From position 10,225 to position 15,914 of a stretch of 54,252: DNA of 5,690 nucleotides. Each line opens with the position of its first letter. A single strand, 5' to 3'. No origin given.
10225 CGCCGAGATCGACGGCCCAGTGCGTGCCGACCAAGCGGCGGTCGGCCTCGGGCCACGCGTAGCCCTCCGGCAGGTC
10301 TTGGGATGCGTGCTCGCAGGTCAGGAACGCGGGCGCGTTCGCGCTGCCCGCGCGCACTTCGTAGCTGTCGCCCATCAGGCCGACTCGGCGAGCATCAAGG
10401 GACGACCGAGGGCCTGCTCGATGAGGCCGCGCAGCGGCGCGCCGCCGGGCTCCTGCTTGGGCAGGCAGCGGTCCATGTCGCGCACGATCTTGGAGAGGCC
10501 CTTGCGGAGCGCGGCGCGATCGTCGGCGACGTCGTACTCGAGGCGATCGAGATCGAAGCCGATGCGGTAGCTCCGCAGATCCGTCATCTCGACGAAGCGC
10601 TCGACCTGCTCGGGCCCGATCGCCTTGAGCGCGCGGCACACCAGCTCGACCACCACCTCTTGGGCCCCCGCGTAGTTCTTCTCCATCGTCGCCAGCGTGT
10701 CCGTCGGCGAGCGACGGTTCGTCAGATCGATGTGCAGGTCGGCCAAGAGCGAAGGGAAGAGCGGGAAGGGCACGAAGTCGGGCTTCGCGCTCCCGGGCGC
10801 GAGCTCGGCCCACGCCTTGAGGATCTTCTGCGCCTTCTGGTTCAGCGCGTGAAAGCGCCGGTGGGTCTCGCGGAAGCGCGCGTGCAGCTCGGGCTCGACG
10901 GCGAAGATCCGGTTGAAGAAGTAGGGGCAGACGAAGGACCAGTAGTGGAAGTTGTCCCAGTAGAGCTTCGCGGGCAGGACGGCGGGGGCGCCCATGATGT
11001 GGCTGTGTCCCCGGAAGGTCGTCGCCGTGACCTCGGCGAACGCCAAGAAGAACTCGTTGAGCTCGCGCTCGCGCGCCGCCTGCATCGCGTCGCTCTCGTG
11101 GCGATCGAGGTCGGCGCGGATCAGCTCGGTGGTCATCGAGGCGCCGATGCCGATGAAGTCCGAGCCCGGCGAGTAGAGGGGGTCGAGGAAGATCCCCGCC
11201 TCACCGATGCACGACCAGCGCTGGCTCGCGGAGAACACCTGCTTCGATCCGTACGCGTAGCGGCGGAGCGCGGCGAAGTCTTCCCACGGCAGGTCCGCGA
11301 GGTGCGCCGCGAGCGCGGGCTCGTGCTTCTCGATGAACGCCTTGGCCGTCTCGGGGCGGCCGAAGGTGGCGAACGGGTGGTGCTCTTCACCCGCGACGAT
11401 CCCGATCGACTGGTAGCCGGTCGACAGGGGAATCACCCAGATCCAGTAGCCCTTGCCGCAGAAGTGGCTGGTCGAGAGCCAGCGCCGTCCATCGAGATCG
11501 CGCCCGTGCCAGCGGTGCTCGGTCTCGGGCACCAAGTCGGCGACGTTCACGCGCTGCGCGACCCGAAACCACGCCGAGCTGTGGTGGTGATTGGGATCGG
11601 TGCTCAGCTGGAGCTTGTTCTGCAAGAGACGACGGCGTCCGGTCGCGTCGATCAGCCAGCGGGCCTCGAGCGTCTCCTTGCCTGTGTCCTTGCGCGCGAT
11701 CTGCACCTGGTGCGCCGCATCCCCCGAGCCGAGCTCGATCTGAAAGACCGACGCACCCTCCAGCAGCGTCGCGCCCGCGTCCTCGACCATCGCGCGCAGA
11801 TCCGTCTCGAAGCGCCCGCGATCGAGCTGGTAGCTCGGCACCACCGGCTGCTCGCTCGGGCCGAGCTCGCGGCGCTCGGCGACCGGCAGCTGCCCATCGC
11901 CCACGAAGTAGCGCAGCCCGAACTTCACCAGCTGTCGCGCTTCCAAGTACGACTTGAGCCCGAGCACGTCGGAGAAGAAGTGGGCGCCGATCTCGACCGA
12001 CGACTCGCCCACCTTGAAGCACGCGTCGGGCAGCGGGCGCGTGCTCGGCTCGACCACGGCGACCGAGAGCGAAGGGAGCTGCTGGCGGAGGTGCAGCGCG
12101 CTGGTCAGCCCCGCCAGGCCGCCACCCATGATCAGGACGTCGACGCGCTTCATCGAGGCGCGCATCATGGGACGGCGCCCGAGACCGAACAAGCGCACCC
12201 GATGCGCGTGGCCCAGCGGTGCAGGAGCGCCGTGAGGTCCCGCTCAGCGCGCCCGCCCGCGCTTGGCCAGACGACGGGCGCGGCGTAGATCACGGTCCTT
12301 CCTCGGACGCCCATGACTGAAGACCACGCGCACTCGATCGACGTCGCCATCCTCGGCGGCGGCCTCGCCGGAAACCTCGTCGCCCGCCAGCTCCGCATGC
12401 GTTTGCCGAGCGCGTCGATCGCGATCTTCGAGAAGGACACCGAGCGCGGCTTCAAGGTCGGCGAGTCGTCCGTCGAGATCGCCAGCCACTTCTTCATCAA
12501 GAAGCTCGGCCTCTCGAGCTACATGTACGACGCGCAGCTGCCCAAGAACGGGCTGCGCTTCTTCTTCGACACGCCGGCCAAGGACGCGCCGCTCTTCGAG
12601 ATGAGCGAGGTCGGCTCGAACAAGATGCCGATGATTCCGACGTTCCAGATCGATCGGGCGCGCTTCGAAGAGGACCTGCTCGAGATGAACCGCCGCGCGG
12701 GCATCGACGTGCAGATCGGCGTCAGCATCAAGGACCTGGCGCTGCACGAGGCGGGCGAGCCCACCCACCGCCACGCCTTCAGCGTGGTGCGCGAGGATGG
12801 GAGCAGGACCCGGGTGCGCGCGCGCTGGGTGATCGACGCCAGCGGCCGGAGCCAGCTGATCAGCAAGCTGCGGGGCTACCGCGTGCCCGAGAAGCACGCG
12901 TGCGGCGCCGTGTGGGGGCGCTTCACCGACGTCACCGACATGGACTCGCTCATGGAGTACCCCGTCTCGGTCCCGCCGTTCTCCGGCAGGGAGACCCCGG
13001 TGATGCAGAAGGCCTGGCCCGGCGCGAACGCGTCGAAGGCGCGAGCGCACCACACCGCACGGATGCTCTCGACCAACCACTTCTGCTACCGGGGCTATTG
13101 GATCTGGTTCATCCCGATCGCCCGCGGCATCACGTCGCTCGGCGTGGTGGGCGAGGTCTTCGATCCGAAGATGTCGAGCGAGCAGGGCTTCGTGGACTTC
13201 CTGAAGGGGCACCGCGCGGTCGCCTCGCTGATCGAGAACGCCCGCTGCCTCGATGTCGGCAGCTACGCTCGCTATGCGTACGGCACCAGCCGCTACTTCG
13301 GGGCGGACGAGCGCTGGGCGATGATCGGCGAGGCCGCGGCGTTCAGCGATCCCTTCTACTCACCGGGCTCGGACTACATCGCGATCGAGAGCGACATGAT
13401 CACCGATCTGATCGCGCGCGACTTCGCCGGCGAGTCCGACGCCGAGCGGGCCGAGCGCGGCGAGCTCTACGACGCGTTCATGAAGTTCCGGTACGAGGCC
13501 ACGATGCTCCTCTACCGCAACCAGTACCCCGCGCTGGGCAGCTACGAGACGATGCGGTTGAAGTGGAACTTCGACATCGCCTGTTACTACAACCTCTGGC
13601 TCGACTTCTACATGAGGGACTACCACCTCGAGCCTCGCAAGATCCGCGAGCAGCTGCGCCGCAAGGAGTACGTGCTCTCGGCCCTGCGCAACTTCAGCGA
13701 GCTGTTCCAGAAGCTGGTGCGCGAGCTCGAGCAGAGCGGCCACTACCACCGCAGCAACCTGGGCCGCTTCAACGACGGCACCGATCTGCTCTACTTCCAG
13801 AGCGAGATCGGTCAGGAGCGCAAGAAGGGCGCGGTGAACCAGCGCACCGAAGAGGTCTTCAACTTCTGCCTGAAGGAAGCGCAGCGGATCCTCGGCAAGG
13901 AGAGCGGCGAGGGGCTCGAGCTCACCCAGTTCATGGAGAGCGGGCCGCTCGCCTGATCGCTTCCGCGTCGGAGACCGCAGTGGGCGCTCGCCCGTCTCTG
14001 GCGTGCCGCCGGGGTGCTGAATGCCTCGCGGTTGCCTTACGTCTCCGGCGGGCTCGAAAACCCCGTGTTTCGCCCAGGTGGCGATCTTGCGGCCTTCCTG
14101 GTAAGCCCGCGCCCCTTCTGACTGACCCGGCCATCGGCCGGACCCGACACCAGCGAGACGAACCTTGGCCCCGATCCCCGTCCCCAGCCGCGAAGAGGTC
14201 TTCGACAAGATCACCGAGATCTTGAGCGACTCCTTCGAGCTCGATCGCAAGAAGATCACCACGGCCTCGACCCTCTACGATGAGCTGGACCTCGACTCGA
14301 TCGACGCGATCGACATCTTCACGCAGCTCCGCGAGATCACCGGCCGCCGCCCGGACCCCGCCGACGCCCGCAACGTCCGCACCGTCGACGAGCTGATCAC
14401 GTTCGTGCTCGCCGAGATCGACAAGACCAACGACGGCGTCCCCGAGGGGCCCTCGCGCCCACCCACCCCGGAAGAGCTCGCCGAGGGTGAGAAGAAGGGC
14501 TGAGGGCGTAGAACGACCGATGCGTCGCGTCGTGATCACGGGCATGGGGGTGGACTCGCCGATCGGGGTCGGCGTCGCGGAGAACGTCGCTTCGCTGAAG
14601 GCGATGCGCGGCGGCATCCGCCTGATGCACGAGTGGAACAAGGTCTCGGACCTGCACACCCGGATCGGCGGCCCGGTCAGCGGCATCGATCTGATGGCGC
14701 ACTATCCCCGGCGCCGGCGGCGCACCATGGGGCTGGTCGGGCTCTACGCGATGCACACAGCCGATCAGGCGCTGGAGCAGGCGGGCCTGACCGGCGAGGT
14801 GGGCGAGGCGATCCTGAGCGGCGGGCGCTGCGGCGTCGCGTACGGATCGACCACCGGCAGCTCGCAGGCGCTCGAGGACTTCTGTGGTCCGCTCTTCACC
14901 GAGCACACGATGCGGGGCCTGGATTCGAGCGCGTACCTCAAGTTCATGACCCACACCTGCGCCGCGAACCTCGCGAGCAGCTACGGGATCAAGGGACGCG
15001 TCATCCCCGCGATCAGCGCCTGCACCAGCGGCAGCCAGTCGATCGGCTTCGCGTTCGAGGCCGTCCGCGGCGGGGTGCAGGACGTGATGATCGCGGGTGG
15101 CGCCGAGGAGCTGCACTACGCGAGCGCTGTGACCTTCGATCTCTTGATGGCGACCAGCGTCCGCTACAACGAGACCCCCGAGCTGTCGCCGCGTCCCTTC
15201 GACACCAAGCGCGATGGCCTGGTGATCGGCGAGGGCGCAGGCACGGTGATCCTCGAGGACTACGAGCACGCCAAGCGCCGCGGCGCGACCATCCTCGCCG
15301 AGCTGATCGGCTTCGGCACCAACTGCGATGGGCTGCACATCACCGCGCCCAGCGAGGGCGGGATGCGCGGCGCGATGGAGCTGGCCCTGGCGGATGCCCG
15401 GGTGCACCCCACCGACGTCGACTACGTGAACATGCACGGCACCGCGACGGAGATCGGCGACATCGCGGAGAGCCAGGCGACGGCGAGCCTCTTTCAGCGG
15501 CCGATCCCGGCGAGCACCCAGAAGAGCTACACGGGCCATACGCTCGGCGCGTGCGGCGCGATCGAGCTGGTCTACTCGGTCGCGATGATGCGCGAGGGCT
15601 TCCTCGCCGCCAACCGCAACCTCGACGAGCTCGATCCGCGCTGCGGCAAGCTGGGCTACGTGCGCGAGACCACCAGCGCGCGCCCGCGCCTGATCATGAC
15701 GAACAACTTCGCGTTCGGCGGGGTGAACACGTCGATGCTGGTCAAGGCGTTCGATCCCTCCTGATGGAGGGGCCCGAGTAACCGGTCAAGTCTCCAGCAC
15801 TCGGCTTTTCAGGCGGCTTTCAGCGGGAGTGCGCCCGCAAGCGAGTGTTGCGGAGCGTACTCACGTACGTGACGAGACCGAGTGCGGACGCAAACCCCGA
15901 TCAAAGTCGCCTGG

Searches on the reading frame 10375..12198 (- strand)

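Call 47: search_protein_families(library=pfam, proteins=[window:10375-12198:-], max_evalue=0.001)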
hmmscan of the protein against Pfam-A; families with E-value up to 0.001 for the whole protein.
window:10375-12198:- (607 aa): 7 families
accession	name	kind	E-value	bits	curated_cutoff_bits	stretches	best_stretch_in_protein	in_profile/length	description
PF04820.20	Trp_halogenase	-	2.4e-17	63.4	21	2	115-363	145-357/458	Tryptophan halogenase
PF01266.30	DAO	-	4.5e-08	33.4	27.9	1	20-52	1-31/353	FAD dependent oxidoreductase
PF12831.13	FAD_oxidored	-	1.6e-06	28.1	27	0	128-188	88-146/416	FAD dependent oxidoreductase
PF01494.25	FAD_binding_3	-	3.4e-05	23.7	22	1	18-225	1-198/349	FAD binding domain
PF05834.18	Lycopene_cycl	-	4.9e-05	23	23.4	0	20-55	1-36/380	Lycopene cyclase protein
PF07992.20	Pyr_redox_2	-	0.00019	21.4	26.1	1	20-190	2-111/291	Pyridine nucleotide-disulphide oxidoreductase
PF00890.30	FAD_binding_2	-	0.00053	19.7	20.4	0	20-51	1-30/414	FAD binding domain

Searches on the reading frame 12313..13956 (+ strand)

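Call 47: search_protein_families(library=pfam, proteins=[window:12313-13956:+], max_evalue=0.001)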
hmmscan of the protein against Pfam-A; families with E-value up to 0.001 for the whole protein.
window:12313-13956:+ (547 aa): 2 families
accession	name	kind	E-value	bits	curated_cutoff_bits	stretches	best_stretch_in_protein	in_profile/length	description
PF04820.20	Trp_halogenase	-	4.2e-11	42.8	21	1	10-76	1-70/458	Tryptophan halogenase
PF01494.25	FAD_binding_3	-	8.7e-06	25.6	22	1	9-197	2-177/349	FAD binding domain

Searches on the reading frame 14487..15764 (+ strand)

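Call 47: search_protein_families(library=pfam, proteins=[window:14487-15764:+], max_evalue=0.001)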
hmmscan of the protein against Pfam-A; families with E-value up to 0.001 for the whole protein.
window:14487-15764:+ (425 aa): 3 families
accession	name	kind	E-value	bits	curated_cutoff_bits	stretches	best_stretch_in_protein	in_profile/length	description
PF00109.32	ketoacyl-synt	-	1.9e-31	110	20.8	1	12-262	1-252/252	Beta-ketoacyl synthase, N-terminal domain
PF02801.28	Ketoacyl-synt_C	-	7.1e-28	97.4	20.8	1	270-379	1-118/119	Beta-ketoacyl synthase, C-terminal domain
PF00108.29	Thiolase_N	-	0.00013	21.9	26.4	0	176-214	81-120/260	Thiolase, N-terminal domain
